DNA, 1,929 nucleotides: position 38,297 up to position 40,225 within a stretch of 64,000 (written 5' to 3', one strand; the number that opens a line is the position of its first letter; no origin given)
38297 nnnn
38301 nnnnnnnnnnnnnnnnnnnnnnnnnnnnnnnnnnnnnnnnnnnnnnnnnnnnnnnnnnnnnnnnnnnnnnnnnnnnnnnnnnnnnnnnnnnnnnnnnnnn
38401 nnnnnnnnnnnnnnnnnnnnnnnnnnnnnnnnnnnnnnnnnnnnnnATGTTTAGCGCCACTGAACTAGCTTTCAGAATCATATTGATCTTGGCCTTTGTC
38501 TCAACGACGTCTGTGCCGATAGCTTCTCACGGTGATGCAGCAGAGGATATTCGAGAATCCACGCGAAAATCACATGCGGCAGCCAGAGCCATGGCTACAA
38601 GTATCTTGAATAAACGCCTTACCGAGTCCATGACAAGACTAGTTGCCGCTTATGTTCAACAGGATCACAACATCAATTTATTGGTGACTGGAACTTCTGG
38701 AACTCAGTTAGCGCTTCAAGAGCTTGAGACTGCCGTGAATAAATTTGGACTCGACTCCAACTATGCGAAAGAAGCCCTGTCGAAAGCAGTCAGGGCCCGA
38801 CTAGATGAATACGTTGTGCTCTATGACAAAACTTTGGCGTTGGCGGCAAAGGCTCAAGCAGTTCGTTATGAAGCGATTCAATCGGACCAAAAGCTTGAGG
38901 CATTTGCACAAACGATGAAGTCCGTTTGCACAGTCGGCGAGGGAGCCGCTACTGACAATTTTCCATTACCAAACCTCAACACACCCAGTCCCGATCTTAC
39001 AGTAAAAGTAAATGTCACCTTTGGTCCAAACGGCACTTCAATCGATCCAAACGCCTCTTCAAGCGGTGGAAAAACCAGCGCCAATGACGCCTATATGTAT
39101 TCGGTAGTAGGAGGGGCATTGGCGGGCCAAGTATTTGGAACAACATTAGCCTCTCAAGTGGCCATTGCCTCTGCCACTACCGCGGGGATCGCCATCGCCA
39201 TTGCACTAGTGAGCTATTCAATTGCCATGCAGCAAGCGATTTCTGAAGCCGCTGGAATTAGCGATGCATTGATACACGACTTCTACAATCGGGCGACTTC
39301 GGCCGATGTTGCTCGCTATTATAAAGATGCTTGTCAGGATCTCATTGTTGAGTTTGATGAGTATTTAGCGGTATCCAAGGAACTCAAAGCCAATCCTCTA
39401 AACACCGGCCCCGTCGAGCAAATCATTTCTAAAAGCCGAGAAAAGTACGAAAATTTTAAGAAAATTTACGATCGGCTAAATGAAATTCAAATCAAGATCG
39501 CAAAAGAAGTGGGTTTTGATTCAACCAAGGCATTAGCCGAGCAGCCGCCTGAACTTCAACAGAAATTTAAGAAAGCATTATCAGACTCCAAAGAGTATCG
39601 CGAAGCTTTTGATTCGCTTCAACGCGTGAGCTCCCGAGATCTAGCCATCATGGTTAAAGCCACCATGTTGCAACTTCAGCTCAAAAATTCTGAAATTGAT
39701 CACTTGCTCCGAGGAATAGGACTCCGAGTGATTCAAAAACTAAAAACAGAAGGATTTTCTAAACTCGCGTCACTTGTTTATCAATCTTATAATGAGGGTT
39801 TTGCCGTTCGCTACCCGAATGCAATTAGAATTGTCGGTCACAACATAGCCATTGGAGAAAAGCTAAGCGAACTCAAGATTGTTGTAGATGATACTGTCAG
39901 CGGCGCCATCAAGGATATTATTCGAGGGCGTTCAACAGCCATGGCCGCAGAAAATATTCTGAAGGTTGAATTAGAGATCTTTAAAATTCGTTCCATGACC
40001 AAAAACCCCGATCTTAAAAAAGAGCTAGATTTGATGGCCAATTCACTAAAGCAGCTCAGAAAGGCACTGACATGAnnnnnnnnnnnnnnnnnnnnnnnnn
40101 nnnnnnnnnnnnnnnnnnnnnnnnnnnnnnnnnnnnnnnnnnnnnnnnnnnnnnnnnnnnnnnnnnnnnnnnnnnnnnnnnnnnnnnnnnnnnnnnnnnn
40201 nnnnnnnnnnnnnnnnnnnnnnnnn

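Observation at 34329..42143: Sigma54-driven six-gene operon of unknown exported proteins: candidate multi-component pore-forming or polymorphic toxin system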

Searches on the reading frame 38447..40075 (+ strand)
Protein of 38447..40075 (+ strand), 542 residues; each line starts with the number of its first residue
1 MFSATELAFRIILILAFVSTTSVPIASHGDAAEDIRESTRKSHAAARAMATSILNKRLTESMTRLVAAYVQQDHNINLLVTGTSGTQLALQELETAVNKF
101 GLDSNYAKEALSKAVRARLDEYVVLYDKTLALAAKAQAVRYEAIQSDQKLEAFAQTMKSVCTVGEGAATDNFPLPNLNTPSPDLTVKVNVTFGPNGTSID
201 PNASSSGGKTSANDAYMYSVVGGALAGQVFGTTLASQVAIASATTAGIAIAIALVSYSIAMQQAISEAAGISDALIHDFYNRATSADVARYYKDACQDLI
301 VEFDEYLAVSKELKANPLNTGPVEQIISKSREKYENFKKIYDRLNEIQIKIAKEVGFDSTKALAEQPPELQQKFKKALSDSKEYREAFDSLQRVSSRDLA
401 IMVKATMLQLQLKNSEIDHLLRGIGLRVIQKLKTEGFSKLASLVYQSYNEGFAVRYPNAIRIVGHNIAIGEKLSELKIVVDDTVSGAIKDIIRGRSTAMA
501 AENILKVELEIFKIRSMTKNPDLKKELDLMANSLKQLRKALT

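Call 4: search_protein_families(library=pfam, proteins=[window:38447-40075:+], max_evalue=1)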
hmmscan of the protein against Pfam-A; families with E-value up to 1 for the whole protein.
window:38447-40075:+ (542 aa): 2 families
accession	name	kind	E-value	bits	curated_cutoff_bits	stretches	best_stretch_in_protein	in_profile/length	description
PF12948.12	MSP7_C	-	0.0012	20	27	1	328-391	24-91/125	MSP7-like protein C-terminal domain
PF08393.18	DHC_N2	-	0.028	13.8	31.9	1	292-387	174-267/403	Dynein heavy chain, N-terminal region 2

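Call 5: search_protein_families(library=ncbifam, proteins=[window:38447-40075:+], max_evalue=1)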
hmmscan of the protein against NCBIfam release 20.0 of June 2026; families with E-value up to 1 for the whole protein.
window:38447-40075:+ (542 aa): 0 families

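Call 6: search_solved_structures(query=window:38447-40075:+, max_evalue=10)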
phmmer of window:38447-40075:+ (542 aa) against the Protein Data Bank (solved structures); distinct sequences matched with E-value up to 10: 2.
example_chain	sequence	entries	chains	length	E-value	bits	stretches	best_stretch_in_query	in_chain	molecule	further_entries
7t03_A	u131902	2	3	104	0.52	12.3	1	305-373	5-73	Cold unfolding four helix bundle | Designed cold unfolding four helix bundle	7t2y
3soj_A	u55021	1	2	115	2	10.4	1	176-247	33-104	PilE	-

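Call 9: find_homologous_proteins(query=window:38447-40075:+, max_evalue=0.001)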
Query window:38447-40075:+ (542 aa): 1 proteins with E <= 0.001 among 8000 candidates.
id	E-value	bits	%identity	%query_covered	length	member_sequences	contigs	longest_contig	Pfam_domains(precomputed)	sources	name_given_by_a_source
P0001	0.0e+0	1144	100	100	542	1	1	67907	-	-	-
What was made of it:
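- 38447..40075 (+): g4: 542-aa exported protein, predicted to be almost all helical, with a central uncharged hairpin. Only the window's own protein was found by the word-index search (call 9).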

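Call 10: find_encoding_contigs(protein=window:38447-40075:+, flank=10000, max_places=6)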
Protein window:38447-40075:+ (542 aa): no gene with exactly this product is on record in the collection.

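Call 38: search_solved_structures(query=A3, max_evalue=10)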
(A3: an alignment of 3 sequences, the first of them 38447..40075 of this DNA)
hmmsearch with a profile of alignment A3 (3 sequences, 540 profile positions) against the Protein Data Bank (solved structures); distinct sequences matched with E-value up to 10: 3.
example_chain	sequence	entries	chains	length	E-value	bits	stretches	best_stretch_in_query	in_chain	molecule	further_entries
8qaf_A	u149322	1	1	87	0.011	17.8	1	492-539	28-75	sc-apCC-8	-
2ciq_A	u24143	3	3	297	0.59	12.1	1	301-349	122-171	HEXOSE-6-PHOSPHATE MUTAROTASE | GLUCOSE-6-PHOSPHATE 1-EPIMERASE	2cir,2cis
2xny_M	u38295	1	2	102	0.93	11.4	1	438-481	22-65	M PROTEIN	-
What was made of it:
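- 38447..40075 (+): No PDB or Pfam match (calls 4, 6, 38).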

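Call 49: predict_structure(protein=window:38447-40075:+)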
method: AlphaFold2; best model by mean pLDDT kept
length: 542 residues; sequences in the alignment: 1
mean_pLDDT: 44.1   pTM: 0.30
mean pLDDT of the five models: 44.1, 39.6, 39.5, 37.4, 36.5
residues with pLDDT >= 90: 0; 70-90: 41; 50-70: 117; < 50: 384
segments of 3 or more residues with pLDDT < 50: 1-94, 96-102, 104-150, 159-161, 163-296, 394-403, 405-428, 430-433, 436-440, 446-463, 473-475, 477-498
pLDDT, mean of each block of 10 residues (from residue 1): 40 38 32 39 37 41 39 29 35 48 46 41 35 36 40 49 43 28 22 26 26 23 22 22 24 27 27 33 39 48 56 58 63 63 69 74 61 72 71 50 47 37 44 48 47 43 50 46 45 46 61 71 67 59 49
secondary structure, 60 per line:
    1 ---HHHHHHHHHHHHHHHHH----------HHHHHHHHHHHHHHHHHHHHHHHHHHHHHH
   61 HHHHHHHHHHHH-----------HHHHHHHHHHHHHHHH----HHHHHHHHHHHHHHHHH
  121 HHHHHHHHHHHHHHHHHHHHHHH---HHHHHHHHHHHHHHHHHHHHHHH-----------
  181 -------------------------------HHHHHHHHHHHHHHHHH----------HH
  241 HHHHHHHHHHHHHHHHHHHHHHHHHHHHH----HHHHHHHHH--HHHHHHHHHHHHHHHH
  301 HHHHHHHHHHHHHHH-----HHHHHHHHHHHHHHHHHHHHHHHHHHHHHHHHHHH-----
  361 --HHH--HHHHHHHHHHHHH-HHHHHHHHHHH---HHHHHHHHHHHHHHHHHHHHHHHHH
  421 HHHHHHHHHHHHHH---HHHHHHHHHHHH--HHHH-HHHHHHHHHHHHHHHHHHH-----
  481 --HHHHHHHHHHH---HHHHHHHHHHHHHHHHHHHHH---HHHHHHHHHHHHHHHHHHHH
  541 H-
elements in order: H4-20 H31-72 H84-99 H104-143 H147-169 H212-228 H239-269 H274-282 H285-315 H321-355 H368-380 H382-392 H396-434 H438-449 H452-455 H457-475 H483-493 H497-517 H521-541

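Call 56: fold_search(model_id=the predicted structure, library=pdb)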
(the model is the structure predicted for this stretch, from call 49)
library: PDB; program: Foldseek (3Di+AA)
matches with E <= 10: 45; with E <= 0.001: 0
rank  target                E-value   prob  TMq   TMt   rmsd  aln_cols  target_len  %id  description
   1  8iyj_A2               2.7e+00  0.04  0.09  0.12  51.2       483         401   12  Cryo-EM structure of the 48-nm repeat doublet microtubule from mouse sperm (released 2023-07-05)
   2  7rro_B8               2.9e+00  0.03  0.08  0.10  50.7       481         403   15  Structure of the 48-nm repeat doublet microtubule from bovine tracheal cilia (released 2021-10-27)
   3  8to0_k                3.6e+00  0.03  0.09  0.11  48.1       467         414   15  48-nm repeating structure of doublets from mouse sperm flagella (released 2023-11-01)
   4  8to0_l                3.9e+00  0.04  0.11  0.14  49.8       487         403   13  48-nm repeating structure of doublets from mouse sperm flagella (released 2023-11-01)
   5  6thk                  4.1e+00  0.03  0.10  0.11  43.2       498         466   10  Structural mechanism of pyocin S5 import into Pseudomonas aeruginosa (released 2020-03-04)
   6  9cpc_3E               4.1e+00  0.03  0.09  0.11  47.6       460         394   14  Atomic model of porcine brain ventricles cilia doublet microtubule (48-nm periodicity) (released 2024-10-23)
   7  8bx8_A                4.1e+00  0.03  0.10  0.02  39.7       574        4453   12  In situ outer dynein arm from Chlamydomonas reinhardtii in the post-power stroke state (released 2023-05-10)
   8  8snb_8R               4.2e+00  0.04  0.11  0.13  50.8       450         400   13  atomic model of sea urchin sperm doublet microtubule (48-nm periodicity) (released 2023-06-28)
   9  8otz_Cm               4.2e+00  0.03  0.08  0.11  48.0       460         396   13  48-nm repeat of the native axonemal doublet microtubule from bovine sperm (released 2023-11-22)
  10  8w20_A                4.2e+00  0.03  0.11  0.08  62.1       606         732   12  Umb1 umbrella toxin particle (released 2024-04-17)
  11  8otz_Cv               4.2e+00  0.02  0.08  0.10  48.2       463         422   16  48-nm repeat of the native axonemal doublet microtubule from bovine sperm (released 2023-11-22)
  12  8iyj_B2               4.6e+00  0.03  0.09  0.12  49.0       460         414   13  Cryo-EM structure of the 48-nm repeat doublet microtubule from mouse sperm (released 2023-07-05)
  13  7ung_B1               5.1e+00  0.03  0.10  0.13  47.1       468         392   13  48-nm repeat of the human respiratory doublet microtubule (released 2022-10-05)
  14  3ky9_B                5.3e+00  0.02  0.09  0.09  29.1       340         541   14  Autoinhibited Vav1 (released 2010-02-23)
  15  9hap_R                5.5e+00  0.04  0.09  0.13  24.4       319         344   12  Cryo-EM structure of inactive human arginine-vasopressin (AVP) V2 receptor (V2R) with tolvaptan (released 2025-06-04)
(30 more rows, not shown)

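Call 58: find_related_loci(query=A3, collection=metagenome_contigs, flank=10000)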
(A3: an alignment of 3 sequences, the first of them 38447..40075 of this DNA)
Query A3 (542 aa) in metagenome_contigs; peptide patterns used: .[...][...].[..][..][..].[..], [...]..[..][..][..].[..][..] (x = any residue, [..] = any of these).
247 stretches matched a pattern, but none encodes a relative of the query by tblastn (E <= 1e-3).

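Call 65: search_dna_similar(query=window:38447-40075:+, collection=plasmids, mode=protein, max_evalue=0.1, max_rows=10)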
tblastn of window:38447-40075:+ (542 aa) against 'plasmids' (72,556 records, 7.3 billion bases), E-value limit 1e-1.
No match.

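Call 92: search_protein_families(library=padloc, proteins=[window:38447-40075:+], max_evalue=0.01)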
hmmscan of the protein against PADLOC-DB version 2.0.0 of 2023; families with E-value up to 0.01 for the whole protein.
window:38447-40075:+ (542 aa): 0 families

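Call 93: search_protein_families(library=phrogs, proteins=[window:38447-40075:+], max_evalue=0.01)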
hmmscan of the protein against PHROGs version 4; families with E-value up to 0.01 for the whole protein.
window:38447-40075:+ (542 aa): 0 families

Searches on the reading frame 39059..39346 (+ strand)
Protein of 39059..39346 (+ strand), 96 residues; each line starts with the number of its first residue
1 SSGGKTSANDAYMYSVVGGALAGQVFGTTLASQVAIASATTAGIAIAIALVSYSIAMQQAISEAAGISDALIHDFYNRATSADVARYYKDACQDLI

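Call 89: search_solved_structures(query=window:39059-39346:+, max_evalue=10, show_alignments=3)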
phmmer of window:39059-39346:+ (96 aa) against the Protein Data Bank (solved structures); distinct sequences matched with E-value up to 10: 3.
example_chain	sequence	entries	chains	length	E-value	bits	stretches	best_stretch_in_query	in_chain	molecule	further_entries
7w2j_C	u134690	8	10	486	0.061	17.1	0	36-88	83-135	Fructose dehydrogenase cytochrome subunit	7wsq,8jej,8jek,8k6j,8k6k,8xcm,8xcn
2np3_A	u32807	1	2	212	1.3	12.9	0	45-78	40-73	Putative TetR-family regulator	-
7ojf_A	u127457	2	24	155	2.4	12.1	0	9-67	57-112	Outer membrane lipoprotein slyB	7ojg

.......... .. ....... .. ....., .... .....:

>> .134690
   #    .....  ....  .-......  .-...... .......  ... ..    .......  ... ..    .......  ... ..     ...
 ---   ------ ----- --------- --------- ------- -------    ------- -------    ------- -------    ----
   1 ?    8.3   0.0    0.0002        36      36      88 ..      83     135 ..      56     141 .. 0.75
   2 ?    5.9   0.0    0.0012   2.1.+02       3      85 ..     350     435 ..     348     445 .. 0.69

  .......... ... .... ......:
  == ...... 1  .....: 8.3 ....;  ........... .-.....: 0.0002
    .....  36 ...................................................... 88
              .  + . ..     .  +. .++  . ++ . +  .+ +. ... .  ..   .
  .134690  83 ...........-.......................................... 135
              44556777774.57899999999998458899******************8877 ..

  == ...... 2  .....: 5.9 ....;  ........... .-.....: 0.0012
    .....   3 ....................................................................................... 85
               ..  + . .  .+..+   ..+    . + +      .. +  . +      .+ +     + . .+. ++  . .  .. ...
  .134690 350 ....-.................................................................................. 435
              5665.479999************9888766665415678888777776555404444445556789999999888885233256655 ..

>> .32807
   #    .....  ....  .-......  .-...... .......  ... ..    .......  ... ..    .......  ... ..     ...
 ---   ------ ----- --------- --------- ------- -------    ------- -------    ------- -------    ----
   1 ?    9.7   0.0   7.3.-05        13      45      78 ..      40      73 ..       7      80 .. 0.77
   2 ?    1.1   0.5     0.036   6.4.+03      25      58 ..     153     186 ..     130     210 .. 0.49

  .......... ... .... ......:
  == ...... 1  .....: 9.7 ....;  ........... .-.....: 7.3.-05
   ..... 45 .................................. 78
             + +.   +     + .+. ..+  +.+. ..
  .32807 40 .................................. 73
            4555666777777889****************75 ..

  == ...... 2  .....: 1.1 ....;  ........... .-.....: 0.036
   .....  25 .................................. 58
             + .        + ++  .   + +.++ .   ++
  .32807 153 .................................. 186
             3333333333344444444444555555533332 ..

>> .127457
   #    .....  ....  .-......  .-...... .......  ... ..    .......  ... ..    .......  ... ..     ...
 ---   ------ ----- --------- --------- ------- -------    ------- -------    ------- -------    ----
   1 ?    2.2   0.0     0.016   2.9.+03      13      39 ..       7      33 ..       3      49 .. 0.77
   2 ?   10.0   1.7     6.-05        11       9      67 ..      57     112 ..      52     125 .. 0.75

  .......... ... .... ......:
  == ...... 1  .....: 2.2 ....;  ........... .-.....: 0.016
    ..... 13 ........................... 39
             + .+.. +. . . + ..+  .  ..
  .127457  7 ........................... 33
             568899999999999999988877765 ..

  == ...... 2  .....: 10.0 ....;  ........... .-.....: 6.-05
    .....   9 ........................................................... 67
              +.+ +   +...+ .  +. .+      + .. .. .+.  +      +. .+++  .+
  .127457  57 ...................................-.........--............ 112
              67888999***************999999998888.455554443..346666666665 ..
